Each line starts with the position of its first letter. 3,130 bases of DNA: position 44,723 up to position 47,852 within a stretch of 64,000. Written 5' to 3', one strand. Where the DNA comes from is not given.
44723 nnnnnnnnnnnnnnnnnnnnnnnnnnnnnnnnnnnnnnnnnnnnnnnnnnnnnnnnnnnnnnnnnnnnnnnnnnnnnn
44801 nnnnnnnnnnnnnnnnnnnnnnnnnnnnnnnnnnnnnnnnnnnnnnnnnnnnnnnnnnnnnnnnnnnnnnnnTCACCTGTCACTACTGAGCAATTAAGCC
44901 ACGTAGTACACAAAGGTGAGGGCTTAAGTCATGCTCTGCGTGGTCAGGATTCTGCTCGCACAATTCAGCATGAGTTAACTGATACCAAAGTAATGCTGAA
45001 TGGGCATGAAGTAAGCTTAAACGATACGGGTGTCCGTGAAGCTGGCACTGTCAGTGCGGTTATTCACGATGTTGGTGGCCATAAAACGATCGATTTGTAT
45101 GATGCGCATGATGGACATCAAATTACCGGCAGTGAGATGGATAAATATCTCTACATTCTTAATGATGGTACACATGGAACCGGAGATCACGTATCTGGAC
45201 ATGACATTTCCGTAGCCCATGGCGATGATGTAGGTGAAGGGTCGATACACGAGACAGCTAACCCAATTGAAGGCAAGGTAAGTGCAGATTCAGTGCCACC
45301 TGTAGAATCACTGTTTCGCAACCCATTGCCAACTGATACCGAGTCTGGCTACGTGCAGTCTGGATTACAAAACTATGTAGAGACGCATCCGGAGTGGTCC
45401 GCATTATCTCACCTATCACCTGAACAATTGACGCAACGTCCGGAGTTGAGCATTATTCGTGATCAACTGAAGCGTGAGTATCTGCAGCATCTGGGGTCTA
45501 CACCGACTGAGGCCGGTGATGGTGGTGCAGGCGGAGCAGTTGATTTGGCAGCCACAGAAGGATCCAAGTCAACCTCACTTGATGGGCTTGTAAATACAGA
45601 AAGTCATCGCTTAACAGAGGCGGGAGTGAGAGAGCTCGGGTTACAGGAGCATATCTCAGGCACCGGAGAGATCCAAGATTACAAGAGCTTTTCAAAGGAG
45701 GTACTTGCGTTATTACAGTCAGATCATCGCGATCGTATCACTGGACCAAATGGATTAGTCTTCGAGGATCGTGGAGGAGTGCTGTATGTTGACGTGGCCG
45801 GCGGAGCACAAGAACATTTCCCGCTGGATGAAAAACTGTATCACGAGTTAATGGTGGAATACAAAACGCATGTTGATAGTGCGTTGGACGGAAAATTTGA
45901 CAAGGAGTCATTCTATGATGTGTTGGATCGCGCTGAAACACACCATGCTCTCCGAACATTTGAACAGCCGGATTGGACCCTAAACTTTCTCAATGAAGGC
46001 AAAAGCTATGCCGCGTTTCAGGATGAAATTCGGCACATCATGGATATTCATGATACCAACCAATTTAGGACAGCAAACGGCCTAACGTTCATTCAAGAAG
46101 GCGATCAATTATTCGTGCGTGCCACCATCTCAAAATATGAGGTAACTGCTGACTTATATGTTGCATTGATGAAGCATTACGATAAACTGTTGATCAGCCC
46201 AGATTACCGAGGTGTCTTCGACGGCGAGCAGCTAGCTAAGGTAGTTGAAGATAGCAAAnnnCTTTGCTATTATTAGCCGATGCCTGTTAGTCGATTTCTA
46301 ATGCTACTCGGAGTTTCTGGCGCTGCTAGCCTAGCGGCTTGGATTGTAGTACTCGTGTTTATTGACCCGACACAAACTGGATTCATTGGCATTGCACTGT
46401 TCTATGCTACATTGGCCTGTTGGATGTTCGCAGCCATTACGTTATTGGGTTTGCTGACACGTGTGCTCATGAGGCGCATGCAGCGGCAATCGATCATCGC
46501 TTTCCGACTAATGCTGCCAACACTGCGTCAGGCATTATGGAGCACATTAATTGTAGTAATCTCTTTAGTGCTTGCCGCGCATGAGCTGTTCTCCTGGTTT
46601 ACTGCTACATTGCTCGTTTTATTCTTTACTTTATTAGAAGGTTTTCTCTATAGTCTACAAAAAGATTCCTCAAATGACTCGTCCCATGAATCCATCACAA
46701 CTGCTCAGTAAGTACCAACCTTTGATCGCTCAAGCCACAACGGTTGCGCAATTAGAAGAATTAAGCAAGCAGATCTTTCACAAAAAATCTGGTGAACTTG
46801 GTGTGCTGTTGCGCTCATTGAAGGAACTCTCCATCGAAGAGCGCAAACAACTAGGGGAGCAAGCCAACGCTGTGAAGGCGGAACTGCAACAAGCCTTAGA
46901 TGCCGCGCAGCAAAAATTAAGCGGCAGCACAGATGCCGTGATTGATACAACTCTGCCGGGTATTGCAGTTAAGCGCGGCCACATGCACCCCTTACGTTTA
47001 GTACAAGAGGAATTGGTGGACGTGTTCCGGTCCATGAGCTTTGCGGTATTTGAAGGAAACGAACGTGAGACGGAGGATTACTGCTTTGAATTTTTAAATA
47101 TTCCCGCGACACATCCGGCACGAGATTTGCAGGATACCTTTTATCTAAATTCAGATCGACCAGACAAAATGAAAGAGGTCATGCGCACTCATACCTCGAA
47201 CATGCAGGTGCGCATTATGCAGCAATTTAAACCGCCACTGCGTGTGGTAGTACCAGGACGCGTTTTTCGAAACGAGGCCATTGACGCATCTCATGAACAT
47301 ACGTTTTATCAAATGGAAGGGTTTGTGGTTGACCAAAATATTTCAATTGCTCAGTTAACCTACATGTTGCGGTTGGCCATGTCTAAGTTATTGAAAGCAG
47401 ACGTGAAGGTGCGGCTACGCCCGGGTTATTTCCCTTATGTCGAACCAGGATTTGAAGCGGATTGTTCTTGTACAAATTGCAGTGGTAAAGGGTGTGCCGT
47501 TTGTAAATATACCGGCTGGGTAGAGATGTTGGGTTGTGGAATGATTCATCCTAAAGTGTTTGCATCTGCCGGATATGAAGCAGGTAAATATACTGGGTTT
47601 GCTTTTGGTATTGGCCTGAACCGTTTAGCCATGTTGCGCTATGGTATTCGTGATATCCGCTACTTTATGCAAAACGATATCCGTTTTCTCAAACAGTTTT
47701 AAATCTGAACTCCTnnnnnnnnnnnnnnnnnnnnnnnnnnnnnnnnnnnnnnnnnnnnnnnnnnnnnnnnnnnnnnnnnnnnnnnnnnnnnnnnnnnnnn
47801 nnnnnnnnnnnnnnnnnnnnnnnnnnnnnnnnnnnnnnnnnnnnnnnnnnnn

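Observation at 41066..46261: Giant 1731-aa protein: PP2C phosphatase fused to a large unknown region, two TM helices, a PT-rich linker and a novel C-terminal domain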

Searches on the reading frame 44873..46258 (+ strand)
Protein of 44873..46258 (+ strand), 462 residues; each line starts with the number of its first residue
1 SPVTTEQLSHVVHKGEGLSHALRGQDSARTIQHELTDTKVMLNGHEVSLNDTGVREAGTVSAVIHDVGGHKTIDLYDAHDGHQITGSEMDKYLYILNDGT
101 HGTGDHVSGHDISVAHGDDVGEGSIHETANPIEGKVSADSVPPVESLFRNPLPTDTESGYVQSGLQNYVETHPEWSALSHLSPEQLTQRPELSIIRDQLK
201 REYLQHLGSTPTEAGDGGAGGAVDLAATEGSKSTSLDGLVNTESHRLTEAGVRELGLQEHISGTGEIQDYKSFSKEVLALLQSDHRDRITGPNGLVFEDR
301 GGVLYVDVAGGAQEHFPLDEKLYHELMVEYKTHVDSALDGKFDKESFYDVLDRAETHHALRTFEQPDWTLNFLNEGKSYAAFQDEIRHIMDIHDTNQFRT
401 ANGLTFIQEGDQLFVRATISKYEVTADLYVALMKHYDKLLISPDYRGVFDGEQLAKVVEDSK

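Call 20: find_homologous_proteins(query=window:44873-46258:+)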
Query window:44873-46258:+: 8000 candidates shared short words with the query, none scored E <= 0.001.

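Call 58: predict_structure(alignment_id=A3)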
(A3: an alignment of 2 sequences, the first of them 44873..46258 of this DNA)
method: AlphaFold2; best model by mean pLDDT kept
length: 462 residues; sequences in the alignment: 2
mean_pLDDT: 47.2   pTM: 0.28
mean pLDDT of the five models: 47.2, 45.5, 44.1, 42.5, 41.4
residues with pLDDT >= 90: 0; 70-90: 59; 50-70: 151; < 50: 252
segments of 3 or more residues with pLDDT < 50: 1-147, 208-247, 261-266, 334-340, 355-376, 418-420, 437-454, 460-462
pLDDT, mean of each block of 10 residues (from residue 1): 23 26 27 33 32 32 34 45 45 30 21 21 21 25 40 71 82 73 76 72 58 23 22 33 43 51 52 67 62 66 65 62 69 48 64 44 26 47 67 60 63 59 61 51 34 50 41
secondary structure, 60 per line:
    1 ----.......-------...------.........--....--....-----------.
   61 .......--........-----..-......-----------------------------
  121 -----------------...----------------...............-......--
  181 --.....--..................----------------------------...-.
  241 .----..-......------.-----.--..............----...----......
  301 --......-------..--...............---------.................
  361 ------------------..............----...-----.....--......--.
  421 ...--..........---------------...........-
elements in order: H5-11 H28-36 E39-42 E45-48 E60-67 E70-77 H86-91 H157-171 H173-178 H183-187 H190-207 H249-254 H270-283 E288-290 E295-300 E303-308 H320-334 H344-360 H379-392 E397-399 E405-409 E412-417 E420-423 H426-435 H451-461

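Call 68: find_homologous_proteins(query=A5, max_evalue=0.001)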
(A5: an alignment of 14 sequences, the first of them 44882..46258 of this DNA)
Query A5 (14 sequences) (459 aa, profile of the alignment): 2 proteins with E <= 0.001 among 8000 candidates.
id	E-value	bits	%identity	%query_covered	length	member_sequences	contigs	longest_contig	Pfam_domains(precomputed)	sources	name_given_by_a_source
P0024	9.3e-85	303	28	17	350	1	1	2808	-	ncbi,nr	ncbi:MAG: hypothetical protein ACD_43C00151G0003 [uncultured bacterium]|nr:MAG: hypothetical protein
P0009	4.2e-38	150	49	38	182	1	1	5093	-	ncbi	-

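Call 81: predict_structure(alignment_id=A5)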
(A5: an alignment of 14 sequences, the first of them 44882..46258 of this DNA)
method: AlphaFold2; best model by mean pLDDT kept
length: 459 residues; sequences in the alignment: 14
mean_pLDDT: 81.6   pTM: 0.51
mean pLDDT of the five models: 81.6, 81.0, 79.2, 75.8, 75.8
residues with pLDDT >= 90: 273; 70-90: 100; 50-70: 14; < 50: 72
segments of 3 or more residues with pLDDT < 50: 97-143, 206-228
pLDDT, mean of each block of 10 residues (from residue 1): 61 83 88 93 93 91 88 93 93 63 30 29 25 32 67 92 92 93 92 86 58 31 40 85 93 93 94 94 91 94 87 95 96 89 94 92 89 92 95 95 97 95 97 94 93 96
secondary structure, 60 per line:
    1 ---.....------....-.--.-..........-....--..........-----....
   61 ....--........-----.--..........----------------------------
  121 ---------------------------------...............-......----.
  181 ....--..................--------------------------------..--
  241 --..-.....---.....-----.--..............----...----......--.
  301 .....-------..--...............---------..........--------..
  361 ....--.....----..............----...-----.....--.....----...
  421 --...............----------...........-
elements in order: H4-7 H15-18 H25-34 E36-39 E42-45 E49-51 E57-64 E67-74 H83-89 E90-92 H154-168 H170-175 H180-184 H187-204 H246-250 H254-257 H267-280 E285-287 E292-297 E300-305 H317-331 H341-350 H359-364 H367-371 H376-389 E394-396 E402-406 E409-413 E418-420 H423-437 H448-458

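Call 84: fold_search(model_id=the predicted structure, library=pdb)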
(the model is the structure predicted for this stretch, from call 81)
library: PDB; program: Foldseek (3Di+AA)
matches with E <= 10: 181; with E <= 0.001: 0
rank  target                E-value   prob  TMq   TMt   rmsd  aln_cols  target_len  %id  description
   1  6yys_C                4.1e-01  0.07  0.07  0.05  16.7       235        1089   12  Structure of Mycobacterium smegmatis HelD protein in complex with RNA polymerase core - State II, primary channel enga (released 2020-11-04)
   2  3kih_D                1.1e+00  0.11  0.06  0.28  13.8       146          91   10  The crystal structures of two fragments truncated from 5-bladed beta-propeller lectin, tachylectin-2 (Lib2-D2-15) (released 2010-04-28)
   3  9h0c_A                1.1e+00  0.05  0.09  0.10  20.7       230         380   12  Crystal structure of BiP ATPase domain in complex with CDNF C-terminal domain at 1.65 angstroms resolution (released 2025-10-29)
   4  6gos_1                1.3e+00  0.30  0.08  0.12   5.9        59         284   19  E. coli Microcin synthetase McbBCD complex with pro-MccB17 bound (released 2019-01-30)
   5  6jcy_C                1.3e+00  0.05  0.08  0.04  17.6       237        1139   10  Mycobacterium tuberculosis RNA polymerase transcription initiation open complex with a chimeric ECF sigma factor sigH/ (released 2019-05-29)
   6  6iry                  1.4e+00  0.04  0.10  0.09  23.8       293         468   12  Crystal structure of the zebrafish cap-specific adenosine methyltransferase bound to SAH (released 2018-12-05)
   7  7a4v                  1.5e+00  0.03  0.09  0.08  21.0       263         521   12  Crystal structure of lid-truncated ADP-bound BiP in an oligomeric state (released 2020-12-16)
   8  5lq4_A                1.6e+00  0.15  0.07  0.07   9.0        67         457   18  The Structure of ThcOx, the First Oxidase Protein from the Cyanobactin Pathways (released 2016-11-09)
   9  1dq3                  1.6e+00  0.04  0.10  0.10  16.1       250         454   10  CRYSTAL STRUCTURE OF AN ARCHAEAL INTEIN-ENCODED HOMING ENDONUCLEASE PI-PFUI (released 2000-07-05)
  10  3q1y                  1.7e+00  0.12  0.12  0.16  12.1       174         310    7  Allosteric regulation by Lysine residue: A novel anion-hole formation in the ribokinase family (released 2011-01-19)
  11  3hph_B                1.8e+00  0.06  0.07  0.14  15.3       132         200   14  Closed tetramer of Visna virus integrase (residues 1-219) in complex with LEDGF IBD (released 2009-07-28)
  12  4n7v_A                2.1e+00  0.02  0.07  0.11  17.7       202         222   10  Crystal structure of human Plk4 cryptic polo box (CPB) in complex with a Cep152 N-terminal fragment (released 2014-07-02)
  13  4nv7_B                2.1e+00  0.02  0.08  0.11  12.8       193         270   13  Crystal Structure of Mesorhizobium Loti Arylamine N-acetyltransferase 1 In Complex With CoA (released 2015-01-21)
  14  4kbm_A                2.1e+00  0.02  0.08  0.09  19.1       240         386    9  Structure of the Mtb CarD/RNAP Beta subunit B1-B2 domains complex (released 2013-10-02)
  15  7waz_A                2.1e+00  0.02  0.07  0.04  18.9       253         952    8  PlmCasX-sgRNAv1-dsDNA ternary complex at ts loading state (released 2022-03-16)
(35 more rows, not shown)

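Call 94: fold_search(model_id=the predicted structure, library=viral)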
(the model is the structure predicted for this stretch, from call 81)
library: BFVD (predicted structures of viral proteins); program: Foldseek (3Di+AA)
matches with E <= 10: 310; with E <= 0.001: 0
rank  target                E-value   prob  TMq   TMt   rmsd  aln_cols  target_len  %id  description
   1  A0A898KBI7            1.8e-01  0.89  0.11  0.42   5.3        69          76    9  (no name in the UniProt tables at hand)
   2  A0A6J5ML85            2.4e-01  0.11  0.13  0.11  21.2       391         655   11  Uncharacterized protein [uncultured Caudovirales phage]
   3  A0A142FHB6            2.5e-01  0.08  0.08  0.14  17.8       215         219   11  126 kDa protein (Fragment) [Tobacco mild green mosaic virus]
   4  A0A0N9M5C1            2.8e-01  0.14  0.11  0.16  12.6       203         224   11  (no name in the UniProt tables at hand)
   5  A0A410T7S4            3.6e-01  0.20  0.07  0.17  19.4       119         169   12  Uncharacterized protein [Mycobacterium phage Henu3]
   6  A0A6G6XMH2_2          4.4e-01  0.07  0.06  0.04  24.9       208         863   12  (no name in the UniProt tables at hand)
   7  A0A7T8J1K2            4.7e-01  0.38  0.07  0.24   9.2        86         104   10  (no name in the UniProt tables at hand)
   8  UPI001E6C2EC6         5.2e-01  0.15  0.12  0.19  14.3       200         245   10  (no name look-up for this kind of identifier)
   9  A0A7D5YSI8            5.2e-01  0.04  0.08  0.06  19.9       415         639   10  (no name in the UniProt tables at hand)
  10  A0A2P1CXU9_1          6.0e-01  0.05  0.09  0.05  29.9       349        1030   11  RNA-directed RNA polymerase L [Soybean cyst nematode nyami-like virus]
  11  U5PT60                6.3e-01  0.06  0.08  0.13  18.0       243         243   13  Uncharacterized protein [Clavibacter phage CN1A]
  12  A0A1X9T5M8            7.4e-01  0.01  0.07  0.05  32.1       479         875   12  Putative hydrolase protein [Ranid herpesvirus 3]
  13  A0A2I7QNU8            7.8e-01  0.38  0.07  0.27  10.8        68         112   15  (no name in the UniProt tables at hand)
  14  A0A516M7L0            7.8e-01  0.06  0.12  0.11  21.0       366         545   12  (no name in the UniProt tables at hand)
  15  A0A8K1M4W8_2          8.2e-01  0.03  0.10  0.06  23.7       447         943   12  SF3 helicase domain-containing protein [Red panda picorna-like virus]
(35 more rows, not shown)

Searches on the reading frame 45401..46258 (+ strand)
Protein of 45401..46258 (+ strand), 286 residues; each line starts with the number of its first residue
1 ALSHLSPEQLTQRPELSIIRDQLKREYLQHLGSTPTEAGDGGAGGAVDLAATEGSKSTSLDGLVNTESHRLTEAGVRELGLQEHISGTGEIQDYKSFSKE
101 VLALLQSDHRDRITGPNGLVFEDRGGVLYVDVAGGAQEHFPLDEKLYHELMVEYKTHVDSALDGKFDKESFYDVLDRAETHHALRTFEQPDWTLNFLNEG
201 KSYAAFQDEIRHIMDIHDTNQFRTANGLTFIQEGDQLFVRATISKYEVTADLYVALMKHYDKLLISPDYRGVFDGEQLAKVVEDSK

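Call 53: search_protein_families(library=pfam, proteins=[window:45401-46258:+], max_evalue=5)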
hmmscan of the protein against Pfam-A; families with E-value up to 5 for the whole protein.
window:45401-46258:+ (286 aa): 2 families
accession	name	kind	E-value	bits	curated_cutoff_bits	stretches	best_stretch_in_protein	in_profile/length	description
PF19306.5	WH_Lhr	-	0.15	11.9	27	1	161-224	29-90/168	Large helicase-related protein, winged helix domain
PF23573.1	zf-C2H2_PRDM15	-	0.26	11.8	27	1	210-217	21-28/30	PRDM15 C2H2 zinc finger domain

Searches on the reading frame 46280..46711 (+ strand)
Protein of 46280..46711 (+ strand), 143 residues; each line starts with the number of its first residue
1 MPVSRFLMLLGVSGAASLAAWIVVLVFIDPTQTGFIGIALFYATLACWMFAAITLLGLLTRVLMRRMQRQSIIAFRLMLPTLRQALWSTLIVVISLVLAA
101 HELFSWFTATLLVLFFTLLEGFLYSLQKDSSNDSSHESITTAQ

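Call 5: search_protein_families(library=pfam, proteins=[window:46280-46711:+], max_evalue=0.01)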
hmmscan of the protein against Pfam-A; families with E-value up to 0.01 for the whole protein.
window:46280-46711:+ (143 aa): 0 families

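Call 6: search_protein_families(library=ncbifam, proteins=[window:46280-46711:+], max_evalue=0.01)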
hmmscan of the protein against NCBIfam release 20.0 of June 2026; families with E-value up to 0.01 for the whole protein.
window:46280-46711:+ (143 aa): 0 families

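Call 53: search_protein_families(library=pfam, proteins=[window:46280-46708:+], max_evalue=5)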
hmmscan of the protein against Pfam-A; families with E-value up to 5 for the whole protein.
window:46280-46708:+ (143 aa): 1 family
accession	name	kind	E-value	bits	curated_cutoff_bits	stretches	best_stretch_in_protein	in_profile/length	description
PF13850.11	ERGIC_N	-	2.4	8.8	27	1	80-110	17-47/91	Endoplasmic Reticulum-Golgi Intermediate Compartment (ERGIC)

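Call 90: search_protein_families(library=padloc, proteins=[window:46280-46708:+], max_evalue=0.01)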
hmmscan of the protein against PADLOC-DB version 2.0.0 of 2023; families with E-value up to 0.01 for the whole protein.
window:46280-46708:+ (143 aa): 0 families

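Call 91: search_protein_families(library=phrogs, proteins=[window:46280-46708:+], max_evalue=0.01)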
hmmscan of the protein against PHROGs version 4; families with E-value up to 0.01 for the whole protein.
window:46280-46708:+ (143 aa): 0 families

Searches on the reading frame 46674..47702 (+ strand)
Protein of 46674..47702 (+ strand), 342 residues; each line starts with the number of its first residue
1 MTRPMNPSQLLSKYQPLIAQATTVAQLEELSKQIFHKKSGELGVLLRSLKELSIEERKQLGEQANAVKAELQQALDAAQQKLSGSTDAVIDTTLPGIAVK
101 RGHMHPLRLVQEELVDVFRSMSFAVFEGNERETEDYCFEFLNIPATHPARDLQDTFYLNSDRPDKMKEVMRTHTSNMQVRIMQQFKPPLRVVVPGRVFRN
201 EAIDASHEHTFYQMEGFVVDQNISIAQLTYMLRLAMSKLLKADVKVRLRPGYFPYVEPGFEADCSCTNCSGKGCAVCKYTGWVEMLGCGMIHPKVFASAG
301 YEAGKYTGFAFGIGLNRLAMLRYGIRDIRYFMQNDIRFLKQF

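Call 5: search_protein_families(library=pfam, proteins=[window:46674-47702:+], max_evalue=0.01)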
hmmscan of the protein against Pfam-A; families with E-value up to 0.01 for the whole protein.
window:46674-47702:+ (342 aa): 2 families
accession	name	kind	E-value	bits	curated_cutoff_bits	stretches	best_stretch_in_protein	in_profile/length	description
PF01409.25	tRNA-synt_2d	-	9.2e-90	300.8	19.8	1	90-342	2-246/246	tRNA synthetases class II core domain (F)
PF02912.23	Phe_tRNA-synt_N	-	9.4e-11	42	22.3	1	24-83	3-61/69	Aminoacyl tRNA synthetase class II, N-terminal domain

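Call 6: search_protein_families(library=ncbifam, proteins=[window:46674-47702:+], max_evalue=0.01)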
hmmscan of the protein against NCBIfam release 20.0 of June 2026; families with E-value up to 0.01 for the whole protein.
window:46674-47702:+ (342 aa): 5 families
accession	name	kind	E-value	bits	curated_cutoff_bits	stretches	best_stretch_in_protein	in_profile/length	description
TIGR00468.1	pheS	equivalog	2.7e-87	293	237.45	1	45-342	5-322/324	phenylalanine--tRNA ligase subunit alpha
NF003210.0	PRK04172.1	equivalog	1.7e-52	178.9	350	2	166-341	330-490/496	phenylalanine--tRNA ligase subunit alpha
NF051887.1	PheS_related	equivalog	6.4e-37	127.4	300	1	103-342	10-239/349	PheS-related mystery ligase SrmL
TIGR00469.1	pheS_mito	equivalog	2e-31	109.2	258.35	2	241-342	254-343/451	phenylalanine--tRNA ligase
TIGR00470.1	sepS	equivalog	4.9e-06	25.3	380.65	1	179-332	198-341/533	O-phosphoserine--tRNA ligase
